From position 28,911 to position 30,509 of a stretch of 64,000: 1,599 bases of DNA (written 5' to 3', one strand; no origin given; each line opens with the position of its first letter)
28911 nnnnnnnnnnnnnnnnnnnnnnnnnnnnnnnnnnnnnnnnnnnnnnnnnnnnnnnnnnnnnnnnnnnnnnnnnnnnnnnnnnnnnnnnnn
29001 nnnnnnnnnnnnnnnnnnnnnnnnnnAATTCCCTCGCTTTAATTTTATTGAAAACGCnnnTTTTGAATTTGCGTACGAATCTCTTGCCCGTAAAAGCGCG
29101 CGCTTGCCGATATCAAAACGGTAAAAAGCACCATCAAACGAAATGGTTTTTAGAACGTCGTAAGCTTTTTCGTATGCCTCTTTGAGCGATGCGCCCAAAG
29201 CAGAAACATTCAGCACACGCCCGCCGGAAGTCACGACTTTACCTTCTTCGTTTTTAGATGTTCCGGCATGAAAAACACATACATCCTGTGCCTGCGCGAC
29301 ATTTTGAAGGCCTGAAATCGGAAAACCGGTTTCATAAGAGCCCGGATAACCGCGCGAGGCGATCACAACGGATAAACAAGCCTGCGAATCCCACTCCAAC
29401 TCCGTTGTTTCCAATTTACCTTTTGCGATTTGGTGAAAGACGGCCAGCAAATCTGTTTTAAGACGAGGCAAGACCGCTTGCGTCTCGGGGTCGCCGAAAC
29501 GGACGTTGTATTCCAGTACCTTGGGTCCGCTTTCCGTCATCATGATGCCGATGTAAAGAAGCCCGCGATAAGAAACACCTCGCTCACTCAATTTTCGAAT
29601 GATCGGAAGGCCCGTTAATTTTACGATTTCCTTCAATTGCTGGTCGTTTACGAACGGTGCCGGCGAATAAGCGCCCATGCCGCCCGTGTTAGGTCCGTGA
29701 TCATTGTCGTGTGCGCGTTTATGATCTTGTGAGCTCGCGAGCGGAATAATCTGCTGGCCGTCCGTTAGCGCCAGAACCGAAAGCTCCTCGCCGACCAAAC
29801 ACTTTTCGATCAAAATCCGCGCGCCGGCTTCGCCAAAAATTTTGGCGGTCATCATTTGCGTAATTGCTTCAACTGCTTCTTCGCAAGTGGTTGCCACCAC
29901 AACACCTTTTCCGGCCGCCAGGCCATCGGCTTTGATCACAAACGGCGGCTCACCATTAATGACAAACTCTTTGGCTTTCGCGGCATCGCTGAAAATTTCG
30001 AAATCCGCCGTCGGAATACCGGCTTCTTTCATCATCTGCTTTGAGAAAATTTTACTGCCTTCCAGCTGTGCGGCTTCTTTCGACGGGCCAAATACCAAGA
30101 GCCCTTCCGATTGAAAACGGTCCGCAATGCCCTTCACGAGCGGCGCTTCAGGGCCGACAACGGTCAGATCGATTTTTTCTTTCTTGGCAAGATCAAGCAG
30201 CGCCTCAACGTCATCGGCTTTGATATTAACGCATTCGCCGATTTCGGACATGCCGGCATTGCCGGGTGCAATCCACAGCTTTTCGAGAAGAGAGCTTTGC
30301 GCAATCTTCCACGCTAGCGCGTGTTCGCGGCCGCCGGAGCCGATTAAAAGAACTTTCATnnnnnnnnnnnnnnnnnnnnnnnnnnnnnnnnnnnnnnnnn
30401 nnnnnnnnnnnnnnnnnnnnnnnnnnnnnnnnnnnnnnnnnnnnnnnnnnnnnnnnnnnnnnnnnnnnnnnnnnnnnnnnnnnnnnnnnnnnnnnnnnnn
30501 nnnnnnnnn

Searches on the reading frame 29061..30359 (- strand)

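Call 80: search_protein_families(library=ncbifam, proteins=[window:29061-30359:-], max_evalue=0.00001)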
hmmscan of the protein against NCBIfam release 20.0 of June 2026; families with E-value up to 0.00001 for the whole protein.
window:29061-30359:- (433 aa): 12 families
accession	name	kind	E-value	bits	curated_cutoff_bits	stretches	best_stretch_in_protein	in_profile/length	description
TIGR00877.1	purD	equivalog_domain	4.1e-166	553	288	1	1-422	1-424/425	phosphoribosylamine--glycine ligase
NF006406.0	PRK08654.1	equivalog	1.9e-11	43.2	739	1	76-189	89-204/499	acetyl-CoA carboxylase biotin carboxylase subunit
TIGR01369.1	CPSaseII_lrg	equivalog_domain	6.4e-09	34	1027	1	51-287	618-840/1052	carbamoyl-phosphate synthase (glutamine-hydrolyzing) large subunit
NF002378.0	PRK01372.1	subfamily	3.5e-08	32.5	243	1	102-286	100-269/305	D-alanine--D-alanine ligase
NF009404.0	PRK12767.1-3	equivalog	2.9e-07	29.7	316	1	50-220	57-237/344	carbamoyl phosphate synthase-like protein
NF006367.0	PRK08591.1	subfamily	2.9e-07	29.6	597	1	79-189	92-204/451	acetyl-CoA carboxylase biotin carboxylase subunit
NF004679.0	PRK06019.1-5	equivalog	3e-07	29.6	326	1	41-200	43-193/376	5-(carboxyamino)imidazole ribonucleotide synthase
TIGR01205.1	D_ala_D_alaTIGR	subfamily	6.2e-07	28.7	245.65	1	90-244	94-248/318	D-alanine--D-alanine ligase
TIGR00514.1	accC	equivalog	9.6e-07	28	626.5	1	79-188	92-203/449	acetyl-CoA carboxylase biotin carboxylase subunit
NF053643.1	Ddl_archaea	equivalog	1.4e-06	27.6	500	1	52-214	51-206/367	putative pseudomurein biosynthesis ATP-grasp protein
NF009554.0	PRK12999.1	equivalog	3.4e-06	25.2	965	1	76-188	93-207/1147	pyruvate carboxylase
TIGR02068.2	cya_phycin_syn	equivalog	8.6e-06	24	850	0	96-197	207-303/862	cyanophycin synthetase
